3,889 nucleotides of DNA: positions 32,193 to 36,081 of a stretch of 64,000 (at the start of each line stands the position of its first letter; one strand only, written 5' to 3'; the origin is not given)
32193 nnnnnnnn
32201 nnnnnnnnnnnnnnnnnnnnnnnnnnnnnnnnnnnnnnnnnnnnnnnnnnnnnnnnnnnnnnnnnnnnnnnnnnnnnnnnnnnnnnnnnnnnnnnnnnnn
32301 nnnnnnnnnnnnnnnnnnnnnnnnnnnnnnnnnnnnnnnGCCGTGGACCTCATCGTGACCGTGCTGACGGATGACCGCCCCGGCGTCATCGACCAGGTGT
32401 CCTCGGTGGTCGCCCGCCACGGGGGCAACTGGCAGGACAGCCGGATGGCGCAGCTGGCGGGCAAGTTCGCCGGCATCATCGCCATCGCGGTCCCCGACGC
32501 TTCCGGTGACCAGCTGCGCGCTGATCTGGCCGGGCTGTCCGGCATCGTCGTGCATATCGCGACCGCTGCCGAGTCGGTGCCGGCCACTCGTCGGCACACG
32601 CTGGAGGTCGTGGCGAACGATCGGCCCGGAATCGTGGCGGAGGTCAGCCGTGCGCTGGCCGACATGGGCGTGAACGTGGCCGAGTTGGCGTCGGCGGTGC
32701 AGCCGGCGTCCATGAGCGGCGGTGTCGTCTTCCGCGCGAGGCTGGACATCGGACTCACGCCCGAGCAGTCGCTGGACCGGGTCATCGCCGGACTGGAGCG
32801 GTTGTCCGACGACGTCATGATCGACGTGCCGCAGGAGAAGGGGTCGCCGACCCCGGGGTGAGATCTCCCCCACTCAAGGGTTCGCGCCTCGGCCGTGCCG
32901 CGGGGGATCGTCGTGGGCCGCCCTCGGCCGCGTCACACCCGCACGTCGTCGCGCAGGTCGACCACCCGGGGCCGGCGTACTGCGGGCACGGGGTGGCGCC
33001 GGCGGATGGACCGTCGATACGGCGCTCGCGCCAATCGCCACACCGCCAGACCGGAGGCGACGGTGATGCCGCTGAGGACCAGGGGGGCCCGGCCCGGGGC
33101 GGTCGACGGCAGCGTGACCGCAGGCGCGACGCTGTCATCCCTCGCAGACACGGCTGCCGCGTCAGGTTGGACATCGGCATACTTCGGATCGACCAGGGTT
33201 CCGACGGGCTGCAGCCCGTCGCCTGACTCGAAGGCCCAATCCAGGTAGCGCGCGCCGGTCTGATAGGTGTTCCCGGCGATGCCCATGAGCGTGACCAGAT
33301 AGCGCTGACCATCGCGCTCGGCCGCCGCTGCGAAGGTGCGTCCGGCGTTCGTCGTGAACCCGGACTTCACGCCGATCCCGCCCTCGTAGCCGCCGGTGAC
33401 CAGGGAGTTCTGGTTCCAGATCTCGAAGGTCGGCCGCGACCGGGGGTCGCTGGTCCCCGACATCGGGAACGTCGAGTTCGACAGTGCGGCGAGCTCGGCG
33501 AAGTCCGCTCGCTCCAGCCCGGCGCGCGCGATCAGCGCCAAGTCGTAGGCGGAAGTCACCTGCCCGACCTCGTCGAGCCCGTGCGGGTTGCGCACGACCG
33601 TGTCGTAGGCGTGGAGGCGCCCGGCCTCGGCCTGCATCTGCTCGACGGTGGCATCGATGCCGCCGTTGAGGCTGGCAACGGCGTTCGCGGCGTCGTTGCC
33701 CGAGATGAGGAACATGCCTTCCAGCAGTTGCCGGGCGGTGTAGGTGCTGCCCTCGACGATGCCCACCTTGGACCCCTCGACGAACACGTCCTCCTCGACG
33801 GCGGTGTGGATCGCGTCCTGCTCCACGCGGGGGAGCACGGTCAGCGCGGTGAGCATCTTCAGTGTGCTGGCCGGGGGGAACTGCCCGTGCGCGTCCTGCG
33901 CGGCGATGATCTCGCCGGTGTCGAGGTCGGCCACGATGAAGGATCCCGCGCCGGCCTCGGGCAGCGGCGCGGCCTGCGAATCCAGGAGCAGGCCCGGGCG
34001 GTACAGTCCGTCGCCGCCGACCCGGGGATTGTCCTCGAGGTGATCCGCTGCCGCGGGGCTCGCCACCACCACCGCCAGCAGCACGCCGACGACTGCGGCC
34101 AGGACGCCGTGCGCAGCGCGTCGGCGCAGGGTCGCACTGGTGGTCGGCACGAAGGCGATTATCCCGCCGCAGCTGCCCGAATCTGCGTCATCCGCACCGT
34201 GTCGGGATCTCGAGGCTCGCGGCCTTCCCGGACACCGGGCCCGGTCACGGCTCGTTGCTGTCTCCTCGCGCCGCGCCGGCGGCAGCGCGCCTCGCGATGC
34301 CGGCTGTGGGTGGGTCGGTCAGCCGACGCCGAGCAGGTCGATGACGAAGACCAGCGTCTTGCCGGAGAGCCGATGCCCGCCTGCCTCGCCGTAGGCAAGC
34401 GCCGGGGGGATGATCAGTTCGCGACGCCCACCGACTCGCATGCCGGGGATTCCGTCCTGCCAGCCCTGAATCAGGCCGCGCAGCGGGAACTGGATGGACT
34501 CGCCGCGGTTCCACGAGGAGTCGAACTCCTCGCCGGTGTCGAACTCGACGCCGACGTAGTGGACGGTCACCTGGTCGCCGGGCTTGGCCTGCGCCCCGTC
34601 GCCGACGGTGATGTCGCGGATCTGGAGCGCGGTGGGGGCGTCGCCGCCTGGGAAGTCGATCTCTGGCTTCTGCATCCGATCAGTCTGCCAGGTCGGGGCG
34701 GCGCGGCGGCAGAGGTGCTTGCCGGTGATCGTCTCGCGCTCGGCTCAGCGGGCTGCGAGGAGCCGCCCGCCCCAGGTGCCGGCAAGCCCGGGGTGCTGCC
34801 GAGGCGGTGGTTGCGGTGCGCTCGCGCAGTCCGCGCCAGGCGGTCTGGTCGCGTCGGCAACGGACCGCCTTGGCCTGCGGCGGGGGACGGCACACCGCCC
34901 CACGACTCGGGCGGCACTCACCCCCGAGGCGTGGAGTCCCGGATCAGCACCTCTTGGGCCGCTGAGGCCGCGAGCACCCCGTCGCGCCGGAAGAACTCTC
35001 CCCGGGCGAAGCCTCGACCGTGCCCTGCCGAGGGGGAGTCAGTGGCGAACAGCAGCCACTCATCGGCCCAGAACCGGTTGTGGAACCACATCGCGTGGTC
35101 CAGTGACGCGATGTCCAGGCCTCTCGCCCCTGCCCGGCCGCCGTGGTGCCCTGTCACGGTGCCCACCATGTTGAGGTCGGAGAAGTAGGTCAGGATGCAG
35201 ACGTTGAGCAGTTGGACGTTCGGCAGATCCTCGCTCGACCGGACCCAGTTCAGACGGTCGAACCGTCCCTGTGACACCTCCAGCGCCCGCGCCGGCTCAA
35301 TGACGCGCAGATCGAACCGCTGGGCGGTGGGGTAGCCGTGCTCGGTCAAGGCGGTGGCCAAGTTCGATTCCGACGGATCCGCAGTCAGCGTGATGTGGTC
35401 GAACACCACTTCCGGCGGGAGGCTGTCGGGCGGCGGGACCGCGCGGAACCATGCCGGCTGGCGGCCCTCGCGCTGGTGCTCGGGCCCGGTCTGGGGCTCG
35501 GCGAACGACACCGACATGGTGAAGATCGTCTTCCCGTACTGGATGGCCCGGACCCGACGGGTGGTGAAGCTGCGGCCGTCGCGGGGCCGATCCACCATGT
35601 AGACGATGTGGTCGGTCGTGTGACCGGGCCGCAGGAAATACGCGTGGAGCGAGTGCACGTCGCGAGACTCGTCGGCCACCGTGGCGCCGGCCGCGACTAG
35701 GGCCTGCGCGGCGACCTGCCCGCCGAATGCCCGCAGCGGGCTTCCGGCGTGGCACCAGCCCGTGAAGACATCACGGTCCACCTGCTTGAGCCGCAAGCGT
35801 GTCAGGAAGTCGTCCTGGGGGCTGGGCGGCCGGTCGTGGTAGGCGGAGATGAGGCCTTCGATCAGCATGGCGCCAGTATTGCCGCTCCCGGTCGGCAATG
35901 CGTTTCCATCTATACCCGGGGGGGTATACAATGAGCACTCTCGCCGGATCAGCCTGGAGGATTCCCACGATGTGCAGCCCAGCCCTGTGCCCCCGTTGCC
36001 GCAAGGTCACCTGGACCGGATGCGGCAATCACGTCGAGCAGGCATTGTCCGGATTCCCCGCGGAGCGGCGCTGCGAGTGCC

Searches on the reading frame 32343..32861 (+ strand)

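Call 14: search_protein_families(library=pfam, proteins=[window:32343-32861:+], max_evalue=0.001)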
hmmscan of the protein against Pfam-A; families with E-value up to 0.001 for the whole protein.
window:32343-32861:+ (172 aa): 6 families
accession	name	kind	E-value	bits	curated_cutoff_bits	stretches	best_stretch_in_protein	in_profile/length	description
PF13740.12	ACT_6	-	1.3e-17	63.9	23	2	3-64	3-64/76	ACT domain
PF01842.31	ACT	-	2.3e-14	53.3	27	1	85-131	1-45/66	ACT domain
PF13291.12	ACT_4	-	4.6e-11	43.7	27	1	86-156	8-74/80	ACT domain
PF22629.2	ACT_AHAS_ss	-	2.7e-10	40.7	27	1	7-65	3-62/67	AHAS small subunit-like ACT domain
PF23124.1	Xre_MbcA_ParS-like_N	-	0.0003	21.9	28.6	0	19-67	12-62/77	Antitoxin Xre/MbcA/ParS-like, N-terminal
PF13840.12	ACT_7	-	0.0006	20.1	27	0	92-116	18-42/65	ACT domain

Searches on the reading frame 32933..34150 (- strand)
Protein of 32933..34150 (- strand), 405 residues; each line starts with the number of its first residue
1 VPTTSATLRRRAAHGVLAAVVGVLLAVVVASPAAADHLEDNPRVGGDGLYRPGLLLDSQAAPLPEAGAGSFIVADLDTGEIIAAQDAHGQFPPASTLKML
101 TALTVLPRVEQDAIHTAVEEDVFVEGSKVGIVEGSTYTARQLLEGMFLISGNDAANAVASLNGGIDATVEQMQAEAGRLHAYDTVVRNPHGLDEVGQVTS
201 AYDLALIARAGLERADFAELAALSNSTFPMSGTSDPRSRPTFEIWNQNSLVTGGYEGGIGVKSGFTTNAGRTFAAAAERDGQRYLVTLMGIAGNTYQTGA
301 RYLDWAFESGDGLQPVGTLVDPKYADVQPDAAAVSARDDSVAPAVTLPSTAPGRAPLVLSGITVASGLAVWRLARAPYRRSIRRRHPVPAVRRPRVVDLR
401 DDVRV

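Call 14: search_protein_families(library=pfam, proteins=[window:32933-34150:-], max_evalue=0.001)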
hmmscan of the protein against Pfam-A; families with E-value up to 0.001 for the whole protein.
window:32933-34150:- (405 aa): 3 families
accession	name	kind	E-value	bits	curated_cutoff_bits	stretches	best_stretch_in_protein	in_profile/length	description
PF00768.25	Peptidase_S11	-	1.2e-36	126.8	27.6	1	62-290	6-236/239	D-alanyl-D-alanine carboxypeptidase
PF13354.11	Beta-lactamase2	-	2.2e-09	37.5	22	1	71-205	2-140/214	Beta-lactamase enzyme family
PF02113.21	Peptidase_S13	-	4.9e-05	22.7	22.8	1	68-122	18-73/444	D-Ala-D-Ala carboxypeptidase 3 (S13) family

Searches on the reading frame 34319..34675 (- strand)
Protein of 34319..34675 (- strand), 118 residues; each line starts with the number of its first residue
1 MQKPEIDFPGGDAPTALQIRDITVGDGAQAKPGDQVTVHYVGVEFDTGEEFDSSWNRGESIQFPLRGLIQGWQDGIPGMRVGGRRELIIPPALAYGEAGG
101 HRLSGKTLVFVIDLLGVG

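Call 14: search_protein_families(library=pfam, proteins=[window:34319-34675:-], max_evalue=0.001)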
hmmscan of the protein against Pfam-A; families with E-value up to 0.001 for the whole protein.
window:34319-34675:- (118 aa): 1 family
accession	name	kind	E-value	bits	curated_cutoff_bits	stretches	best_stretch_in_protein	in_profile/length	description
PF00254.34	FKBP_C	-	7.7e-24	84.3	21.1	1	29-115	4-94/94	FKBP-type peptidyl-prolyl cis-trans isomerase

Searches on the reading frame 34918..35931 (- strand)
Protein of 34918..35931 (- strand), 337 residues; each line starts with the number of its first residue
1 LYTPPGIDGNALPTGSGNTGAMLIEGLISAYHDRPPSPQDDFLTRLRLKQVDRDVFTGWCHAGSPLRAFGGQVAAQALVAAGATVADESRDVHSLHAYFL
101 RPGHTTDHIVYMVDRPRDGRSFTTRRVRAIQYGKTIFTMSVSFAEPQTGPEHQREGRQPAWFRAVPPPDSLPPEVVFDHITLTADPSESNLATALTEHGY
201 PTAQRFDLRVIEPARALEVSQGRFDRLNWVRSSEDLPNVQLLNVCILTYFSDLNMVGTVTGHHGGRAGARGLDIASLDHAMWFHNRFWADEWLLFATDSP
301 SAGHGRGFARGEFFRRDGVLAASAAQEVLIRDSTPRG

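Call 14: search_protein_families(library=pfam, proteins=[window:34918-35931:-], max_evalue=0.001)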
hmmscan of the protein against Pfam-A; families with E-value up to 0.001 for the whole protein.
window:34918-35931:- (337 aa): 3 families
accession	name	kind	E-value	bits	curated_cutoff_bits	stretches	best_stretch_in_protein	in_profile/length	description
PF02551.21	Acyl_CoA_thio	-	1.9e-34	118.8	21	1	226-327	31-130/132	Acyl-CoA thioesterase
PF13622.12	4HBT_3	-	9.6e-20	71.1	24.3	1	67-144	10-83/83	Acyl-CoA thioesterase N-terminal domain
PF20789.3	4HBT_3C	-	1.6e-19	71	24.1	1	200-330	16-140/140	Acyl-CoA thioesterase C-terminal domain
